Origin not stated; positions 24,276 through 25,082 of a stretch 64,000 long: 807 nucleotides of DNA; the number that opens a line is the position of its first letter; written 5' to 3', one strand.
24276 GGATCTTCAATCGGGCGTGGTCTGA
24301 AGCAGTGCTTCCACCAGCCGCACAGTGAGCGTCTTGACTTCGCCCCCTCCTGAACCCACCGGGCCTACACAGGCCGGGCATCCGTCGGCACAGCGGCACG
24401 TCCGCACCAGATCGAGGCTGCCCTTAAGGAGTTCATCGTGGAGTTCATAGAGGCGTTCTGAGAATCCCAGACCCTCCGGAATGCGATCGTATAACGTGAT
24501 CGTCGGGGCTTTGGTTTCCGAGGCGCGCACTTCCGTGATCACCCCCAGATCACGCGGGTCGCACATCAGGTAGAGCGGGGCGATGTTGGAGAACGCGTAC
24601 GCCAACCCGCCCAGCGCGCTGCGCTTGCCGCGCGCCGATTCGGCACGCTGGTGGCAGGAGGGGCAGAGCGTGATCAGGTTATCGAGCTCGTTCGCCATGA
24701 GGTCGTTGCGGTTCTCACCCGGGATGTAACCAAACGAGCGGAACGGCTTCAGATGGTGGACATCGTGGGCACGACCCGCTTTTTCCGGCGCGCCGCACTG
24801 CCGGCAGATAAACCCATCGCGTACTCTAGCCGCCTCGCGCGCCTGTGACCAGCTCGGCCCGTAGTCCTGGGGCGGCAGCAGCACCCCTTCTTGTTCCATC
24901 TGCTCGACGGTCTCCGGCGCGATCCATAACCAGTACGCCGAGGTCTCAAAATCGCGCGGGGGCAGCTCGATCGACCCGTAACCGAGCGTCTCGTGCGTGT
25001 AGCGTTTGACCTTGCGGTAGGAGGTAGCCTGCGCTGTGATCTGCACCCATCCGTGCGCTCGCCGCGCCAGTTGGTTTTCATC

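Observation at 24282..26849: MrfA/YprA-type DUF1998 helicase carrying an embedded HNH nuclease motif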

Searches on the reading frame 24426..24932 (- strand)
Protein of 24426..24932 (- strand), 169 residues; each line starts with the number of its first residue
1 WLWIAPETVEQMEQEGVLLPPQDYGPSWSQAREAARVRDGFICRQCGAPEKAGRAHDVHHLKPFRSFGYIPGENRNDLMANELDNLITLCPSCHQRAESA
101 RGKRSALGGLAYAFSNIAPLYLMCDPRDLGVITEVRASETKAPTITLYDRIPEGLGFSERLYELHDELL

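Call 22: find_related_loci(query=A1, collection=genome_contigs, flank=10000)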
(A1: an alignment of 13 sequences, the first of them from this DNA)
Query A1 (169 aa) in genome_contigs; peptide patterns used: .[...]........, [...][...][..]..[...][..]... (x = any residue, [..] = any of these).
599 stretches matched a pattern (row limit reached: there are more); 570 encode a relative of the query (tblastn E <= 1e-3); the best 80 are kept; 80 distinct loci.
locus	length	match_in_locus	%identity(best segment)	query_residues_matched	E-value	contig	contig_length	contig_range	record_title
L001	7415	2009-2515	80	1-169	4e-95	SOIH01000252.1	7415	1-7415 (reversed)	MAG: Anaerolineales bacterium isolate E29_bin24 NODE_4114_length_7415_cov_14.607880, whole genome shotgun sequence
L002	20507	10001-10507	78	1-169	1e-93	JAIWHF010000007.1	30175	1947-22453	MAG: Methanosarcinales archaeon isolate JL_US_07_21 NODE_84_length_30175_cov_0.437167, whole genome shotgun sequence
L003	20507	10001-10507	74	1-169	3e-89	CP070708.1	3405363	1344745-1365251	MAG: Anaerolineaceae bacterium isolate bin52 chromosome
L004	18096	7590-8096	75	1-169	4e-88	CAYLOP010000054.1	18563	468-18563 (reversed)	MAG TPA_asm: uncultured Anaerolineaceae bacterium isolate binchicken_co34_523 genome assembly, contig: NODE_4798_length_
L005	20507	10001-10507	74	1-169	3e-87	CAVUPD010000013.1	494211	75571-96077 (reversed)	MAG: uncultured Chloroflexia bacterium isolate MFD05942.bin.2.115 genome assembly, contig: contig_23895, whole genome sh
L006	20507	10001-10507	72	1-169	1e-86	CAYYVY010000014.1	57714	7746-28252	MAG TPA_asm: uncultured Anaerolineaceae bacterium isolate SRP214966_co2_133 genome assembly, contig: NODE_503_length_577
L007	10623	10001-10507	73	1-169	3e-86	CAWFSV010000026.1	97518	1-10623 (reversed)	MAG: uncultured Chloroflexia bacterium isolate MFD00709.bin.2.50 genome assembly, contig: contig_95849, whole genome sho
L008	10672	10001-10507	72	1-169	2e-85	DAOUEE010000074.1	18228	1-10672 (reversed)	MAG TPA_asm: Anaerolineales bacterium isolate N4_180 k133_3218977, whole genome shotgun sequence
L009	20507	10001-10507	69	1-169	3e-84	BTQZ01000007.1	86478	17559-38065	MAG: Anaerolineae bacterium BMS9Abin28 DNA, NODE_22_length_86478, whole genome shotgun sequence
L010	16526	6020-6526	68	1-169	3e-84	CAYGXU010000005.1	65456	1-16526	MAG TPA_asm: uncultured Anaerolineaceae bacterium isolate ERP119294_co1_300 genome assembly, contig: NODE_417_length_654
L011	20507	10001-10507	70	1-169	6e-84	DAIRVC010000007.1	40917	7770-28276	MAG TPA_asm: Anaerolineales bacterium isolate CTOTU25583 NODE_133_length_40917_cov_6.237580, whole genome shotgun sequen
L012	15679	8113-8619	71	1-169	2e-84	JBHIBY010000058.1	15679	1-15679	MAG: Anaerolineales bacterium isolate FS_3_bin.17 NODE_206_length_15679_cov_10.047427, whole genome shotgun sequence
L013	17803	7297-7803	70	1-169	2e-83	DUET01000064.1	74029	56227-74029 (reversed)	MAG TPA_asm: Anaerolineae bacterium isolate W1033 Contig64, whole genome shotgun sequence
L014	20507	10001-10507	70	1-169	3e-83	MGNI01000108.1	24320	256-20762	MAG: Chloroflexi bacterium RBG_16_48_8 RBG_16_scaffold_2919, whole genome shotgun sequence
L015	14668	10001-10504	76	2-169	6e-83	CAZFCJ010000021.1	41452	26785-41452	MAG TPA_asm: uncultured Anaerolineaceae bacterium isolate SRP304980_co2_62 genome assembly, contig: NODE_221_length_4145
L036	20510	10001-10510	58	1-169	8e-68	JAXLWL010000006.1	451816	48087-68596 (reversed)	MAG: Anaerolineae bacterium isolate STL-CHL22 C3.160.fa-6, whole genome shotgun sequence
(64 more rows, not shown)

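Call 28: find_homologous_proteins(query=A1, max_evalue=0.00001)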
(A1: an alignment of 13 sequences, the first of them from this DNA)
Query A1 (13 sequences) (169 aa, profile of the alignment): 846 proteins with E <= 0.00001 among 6859 candidates; the best 120 are listed.
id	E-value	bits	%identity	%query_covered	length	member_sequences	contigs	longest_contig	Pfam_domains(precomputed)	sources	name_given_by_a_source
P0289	1.2e-72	261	62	88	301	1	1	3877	PF09369.16,PF01844.30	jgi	jgi:DEAD/DEAH box helicase domain-containing protein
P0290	1.3e-71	257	60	88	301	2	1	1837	PF09369.16,PF01844.30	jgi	jgi:DEAD/DEAH box helicase domain-containing protein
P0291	1.3e-71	257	90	100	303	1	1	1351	PF09369.16,PF01844.30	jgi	jgi:DEAD/DEAH box helicase domain-containing protein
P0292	3.6e-71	256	92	99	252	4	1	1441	PF09369.16,PF01844.30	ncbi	-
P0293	5.8e-71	255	79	100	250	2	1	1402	PF09369.16,PF01844.30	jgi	jgi:DEAD/DEAH box helicase domain-containing protein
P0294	1.6e-70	254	56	100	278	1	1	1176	PF09369.16,PF01844.30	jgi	jgi:DEAD/DEAH box helicase domain-containing protein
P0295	8.7e-70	251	56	100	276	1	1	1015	PF09369.16,PF01844.30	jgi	jgi:DEAD/DEAH box helicase domain-containing protein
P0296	2.0e-69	250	60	100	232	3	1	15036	PF09369.16,PF01844.30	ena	-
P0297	2.2e-69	250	51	100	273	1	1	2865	PF09369.16,PF01844.30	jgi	jgi:DEAD/DEAH box helicase domain-containing protein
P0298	4.4e-69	249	73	100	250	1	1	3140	PF09369.16,PF01844.30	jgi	jgi:DEAD/DEAH box helicase domain-containing protein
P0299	1.7e-68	247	59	100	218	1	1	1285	PF09369.16,PF01844.30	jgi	jgi:DEAD/DEAH box helicase domain-containing protein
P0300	2.3e-68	247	63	100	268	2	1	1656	PF09369.16,PF01844.30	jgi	jgi:DEAD/DEAH box helicase domain-containing protein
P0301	2.5e-68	247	58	99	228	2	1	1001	PF09369.16,PF01844.30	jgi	jgi:DEAD/DEAH box helicase domain-containing protein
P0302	3.2e-68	246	73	100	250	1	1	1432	PF09369.16,PF01844.30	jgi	jgi:DEAD/DEAH box helicase domain-containing protein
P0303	3.9e-68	246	70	100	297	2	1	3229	PF09369.16,PF01844.30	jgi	jgi:DEAD/DEAH box helicase domain-containing protein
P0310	6.8e-67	242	60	100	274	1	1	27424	PF09369.16,PF01844.30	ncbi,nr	ncbi:MAG: DUF1998 domain-containing protein [Anaerolineae bacterium]|nr:DUF1998 domain-containing pr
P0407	3.9e-62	227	51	100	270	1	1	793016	PF09369.16,PF01844.30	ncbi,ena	-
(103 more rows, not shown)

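Call 65: find_homologous_proteins(query=L036:10663-11931:+, max_evalue=1e-10)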
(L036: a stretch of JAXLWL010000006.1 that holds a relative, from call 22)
Query L036:10663-11931:+ (423 aa): 5534 proteins with E <= 1e-10 among 8000 candidates; the best 120 are listed.
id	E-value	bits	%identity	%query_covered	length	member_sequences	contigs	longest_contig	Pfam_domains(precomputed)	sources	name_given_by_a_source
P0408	9.8e-279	942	100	100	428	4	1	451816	PF13482.13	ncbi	ncbi:MAG: ribonuclease H-like domain-containing protein [Anaerolineae bacterium]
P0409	1.6e-251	852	88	100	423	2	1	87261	PF13482.13,PF13176.13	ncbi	-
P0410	9.5e-247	837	89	99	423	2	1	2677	PF13482.13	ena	-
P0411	9.0e-215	731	78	99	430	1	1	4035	PF13482.13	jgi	-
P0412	1.5e-189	648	70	99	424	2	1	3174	PF13482.13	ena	-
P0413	7.9e-189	646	71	89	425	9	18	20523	PF13482.13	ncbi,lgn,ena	-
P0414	4.8e-185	633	70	99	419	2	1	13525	PF13482.13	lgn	-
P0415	1.5e-184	632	70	89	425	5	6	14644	PF13482.13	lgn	-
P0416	2.9e-183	628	69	100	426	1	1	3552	PF13482.13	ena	-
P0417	1.5e-182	625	69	100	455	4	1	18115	PF13482.13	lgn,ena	-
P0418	2.1e-122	427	52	98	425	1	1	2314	PF13482.13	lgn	-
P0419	5.1e-121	422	52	99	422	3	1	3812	PF13482.13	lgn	-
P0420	4.7e-120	419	50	99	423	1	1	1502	PF13482.13,PF13428.13,PF13181.13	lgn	-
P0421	1.9e-119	417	55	89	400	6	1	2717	PF13482.13,PF13428.13,PF13181.13,PF07719.24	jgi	jgi:hypothetical protein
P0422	6.2e-119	416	50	99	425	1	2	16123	PF13482.13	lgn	-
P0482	6.9e-97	343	45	98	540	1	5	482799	PF04430.20,PF13482.13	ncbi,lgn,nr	ncbi:MAG: ribonuclease H-like domain-containing protein [Chloroflexi bacterium]|nr:ribonuclease H-li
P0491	1.2e-95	339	47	93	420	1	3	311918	PF13482.13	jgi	jgi:uncharacterized protein YprB with RNaseH-like and TPR domain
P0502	8.0e-95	336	47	90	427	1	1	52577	PF13482.13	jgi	jgi:uncharacterized protein YprB with RNaseH-like and TPR domain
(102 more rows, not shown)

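Call 66: find_encoding_contigs(protein=P0491, flank=6000, max_places=2)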
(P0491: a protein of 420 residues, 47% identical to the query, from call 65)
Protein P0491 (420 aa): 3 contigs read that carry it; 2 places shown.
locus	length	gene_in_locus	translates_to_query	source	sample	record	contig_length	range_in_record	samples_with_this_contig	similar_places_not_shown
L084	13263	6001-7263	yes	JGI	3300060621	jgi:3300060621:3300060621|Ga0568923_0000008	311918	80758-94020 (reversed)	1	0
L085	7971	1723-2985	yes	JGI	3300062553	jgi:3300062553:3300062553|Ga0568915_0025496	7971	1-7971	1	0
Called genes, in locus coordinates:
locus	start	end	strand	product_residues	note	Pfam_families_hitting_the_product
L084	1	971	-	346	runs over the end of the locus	-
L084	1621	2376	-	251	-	-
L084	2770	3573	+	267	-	PF01135:PCMT, PF02353:CMAS, PF01209:Ubie_methyltran, PF13489:Methyltransf_23, PF13847:Methyltransf_31, PF08241:Methyltransf_11, PF08242:Methyltransf_12, PF13649:Methyltransf_25, +3 more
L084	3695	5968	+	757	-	PF00270:DEAD, PF04851:ResIII, PF00271:Helicase_C, PF22982:WHD_HRQ1, PF09369:MZB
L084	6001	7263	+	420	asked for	PF13482:RNase_H_2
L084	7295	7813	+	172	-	PF00583:Acetyltransf_1, PF13508:Acetyltransf_7 (weak)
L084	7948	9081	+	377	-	PF08713:DNA_alkylation (weak), PF02985:HEAT (faint)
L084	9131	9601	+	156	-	PF13302:Acetyltransf_3, PF13673:Acetyltransf_10, PF00583:Acetyltransf_1, PF13508:Acetyltransf_7, PF08445:FR47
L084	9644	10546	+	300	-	-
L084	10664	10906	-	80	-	-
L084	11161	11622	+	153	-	PF12802:MarR_2, PF01047:MarR, PF13463:HTH_27 (weak)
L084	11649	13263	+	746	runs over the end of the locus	PF00664:ABC_membrane, PF00005:ABC_tran, PF02463:SMC_N (weak)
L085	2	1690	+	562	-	?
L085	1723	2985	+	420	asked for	PF13482:RNase_H_2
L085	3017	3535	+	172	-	PF00583:Acetyltransf_1, PF13508:Acetyltransf_7 (weak)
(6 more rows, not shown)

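Call 67: find_encoding_contigs(protein=P0482, flank=6000, max_places=2)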
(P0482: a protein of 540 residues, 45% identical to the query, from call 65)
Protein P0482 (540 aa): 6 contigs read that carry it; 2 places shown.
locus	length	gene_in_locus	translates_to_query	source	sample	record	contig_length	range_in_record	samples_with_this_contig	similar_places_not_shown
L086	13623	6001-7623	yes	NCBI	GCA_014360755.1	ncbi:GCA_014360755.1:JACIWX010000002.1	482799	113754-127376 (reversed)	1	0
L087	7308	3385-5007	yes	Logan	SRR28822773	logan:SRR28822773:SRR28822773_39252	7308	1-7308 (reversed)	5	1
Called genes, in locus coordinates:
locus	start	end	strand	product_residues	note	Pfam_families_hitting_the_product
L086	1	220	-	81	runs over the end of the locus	PF00486:Trans_reg_C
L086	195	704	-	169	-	PF00072:Response_reg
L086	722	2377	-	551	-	PF01590:GAF (faint), PF13185:GAF_2 (faint), PF00989:PAS, PF08448:PAS_4, PF13426:PAS_9, PF00512:HisKA, PF02518:HATPase_c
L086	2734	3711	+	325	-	PF00493:MCM (faint), PF20030:bpMoxR, PF00004:AAA, PF07726:AAA_3, PF07728:AAA_5, PF17863:AAA_lid_2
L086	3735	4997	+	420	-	PF01882:DUF58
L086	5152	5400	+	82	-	PF01402:RHH_1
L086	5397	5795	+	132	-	PF01850:PIN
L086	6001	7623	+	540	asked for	PF13482:RNase_H_2, PF04430:DUF498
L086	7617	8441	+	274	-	PF07505:DUF5131 (weak), PF04055:Radical_SAM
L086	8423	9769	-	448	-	-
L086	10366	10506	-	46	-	-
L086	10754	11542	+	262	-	PF01791:DeoC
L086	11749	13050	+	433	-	PF00202:Aminotran_3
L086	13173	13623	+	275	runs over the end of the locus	-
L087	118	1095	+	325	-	PF00493:MCM (faint), PF20030:bpMoxR, PF00004:AAA, PF07726:AAA_3, PF07728:AAA_5, PF17863:AAA_lid_2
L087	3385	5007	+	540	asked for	PF13482:RNase_H_2, PF04430:DUF498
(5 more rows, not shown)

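Call 68: find_encoding_contigs(protein=P0502, flank=6000, max_places=2)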
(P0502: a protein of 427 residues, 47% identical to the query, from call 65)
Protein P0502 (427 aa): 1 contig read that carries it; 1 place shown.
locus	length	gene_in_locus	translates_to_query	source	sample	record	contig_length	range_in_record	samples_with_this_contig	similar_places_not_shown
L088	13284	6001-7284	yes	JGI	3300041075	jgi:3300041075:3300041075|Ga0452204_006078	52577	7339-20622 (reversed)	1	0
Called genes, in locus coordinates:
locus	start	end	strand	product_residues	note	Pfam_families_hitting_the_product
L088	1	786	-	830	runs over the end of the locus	PF00384:Molybdopterin, PF01568:Molydop_binding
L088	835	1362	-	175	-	PF04879:Molybdop_Fe4S4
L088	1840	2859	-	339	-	PF04055:Radical_SAM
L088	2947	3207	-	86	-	PF20114:DUF6504 (faint)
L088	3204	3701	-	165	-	PF02464:CinA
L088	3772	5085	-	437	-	PF02872:5_nucleotid_C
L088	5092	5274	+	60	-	-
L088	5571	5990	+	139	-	PF13248:Zn_ribbon_3 (weak)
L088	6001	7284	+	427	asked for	PF13482:RNase_H_2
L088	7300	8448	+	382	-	PF07224:Chlorophyllase, PF06500:FrsA-like (weak), PF01738:DLH, PF20434:BD-FAE, PF00561:Abhydrolase_1, PF12697:Abhydrolase_6, PF00326:Peptidase_S9, PF07859:Abhydrolase_3, +3 more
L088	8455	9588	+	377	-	PF00890:FAD_binding_2 (weak), PF01266:DAO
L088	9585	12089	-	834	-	PF20437:LonC_helical, PF13654:AAA_32, PF20436:LonB_AAA-LID, PF05362:Lon_C (weak)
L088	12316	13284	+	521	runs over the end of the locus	-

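Call 82: find_encoding_contigs(protein=P0407, flank=4000, max_places=1)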
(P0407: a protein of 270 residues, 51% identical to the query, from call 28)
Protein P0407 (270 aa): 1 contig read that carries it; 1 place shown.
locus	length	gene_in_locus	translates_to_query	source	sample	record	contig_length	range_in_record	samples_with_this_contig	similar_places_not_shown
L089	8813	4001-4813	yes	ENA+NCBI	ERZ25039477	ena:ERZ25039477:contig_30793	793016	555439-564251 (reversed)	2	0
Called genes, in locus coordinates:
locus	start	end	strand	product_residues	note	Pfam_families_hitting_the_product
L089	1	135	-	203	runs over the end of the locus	-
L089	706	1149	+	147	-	-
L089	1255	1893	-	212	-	PF00782:DSPc (weak)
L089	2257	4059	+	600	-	PF04851:ResIII (faint), PF00270:DEAD, PF00271:Helicase_C, PF22982:WHD_HRQ1 (weak)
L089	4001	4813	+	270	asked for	PF01844:HNH, PF09369:MZB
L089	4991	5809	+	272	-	PF11738:DUF3298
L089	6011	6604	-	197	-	PF18306:LDcluster4, PF03641:Lysine_decarbox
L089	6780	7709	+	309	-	PF00226:DnaJ, PF01556:DnaJ_C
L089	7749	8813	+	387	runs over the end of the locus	PF00089:Trypsin, PF13365:Trypsin_2, PF17820:PDZ_6 (faint), PF00595:PDZ (faint), PF13180:PDZ_2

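Call 83: find_encoding_contigs(protein=P0310, flank=4000, max_places=1)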
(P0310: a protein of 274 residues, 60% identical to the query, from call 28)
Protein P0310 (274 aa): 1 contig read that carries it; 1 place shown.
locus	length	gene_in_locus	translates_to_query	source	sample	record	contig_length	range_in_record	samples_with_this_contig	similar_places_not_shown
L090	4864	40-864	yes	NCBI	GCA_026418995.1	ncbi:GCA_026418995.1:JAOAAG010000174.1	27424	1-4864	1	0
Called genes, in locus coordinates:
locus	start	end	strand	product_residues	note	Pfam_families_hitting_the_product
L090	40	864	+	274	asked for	PF01844:HNH (weak), PF09369:MZB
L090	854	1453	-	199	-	PF16697:Yop-YscD_cpl, PF00498:FHA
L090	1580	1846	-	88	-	PF09012:FeoC (weak)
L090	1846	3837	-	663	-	PF00009:GTP_EFTU (faint), PF01926:MMR_HSR1, PF02421:FeoB_N, PF17910:FeoB_Cyto, PF07670:Gate, PF07664:FeoB_C, PF07670:Gate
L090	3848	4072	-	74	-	PF04023:FeoA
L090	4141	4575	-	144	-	PF01475:FUR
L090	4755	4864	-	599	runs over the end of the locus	PF07973:tRNA_SAD, PF00587:tRNA-synt_2b, PF03129:HGTP_anticodon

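Call 89: find_related_loci(query=A1, collection=viral_contigs, flank=5000)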
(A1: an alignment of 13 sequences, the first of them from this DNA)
Query A1 (169 aa) in viral_contigs; peptide patterns used: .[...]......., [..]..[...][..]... (x = any residue, [..] = any of these).
166 stretches matched a pattern; 4 encode a relative of the query (tblastn E <= 1e-3); 4 distinct loci.
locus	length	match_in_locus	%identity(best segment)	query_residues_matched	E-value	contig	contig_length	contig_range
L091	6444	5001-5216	40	18-99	3e-16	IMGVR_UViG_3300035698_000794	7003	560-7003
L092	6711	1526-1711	35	24-94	5e-8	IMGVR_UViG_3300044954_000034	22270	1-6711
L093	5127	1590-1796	31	24-101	5e-7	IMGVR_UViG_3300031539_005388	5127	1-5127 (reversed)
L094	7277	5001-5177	32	27-94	1e-5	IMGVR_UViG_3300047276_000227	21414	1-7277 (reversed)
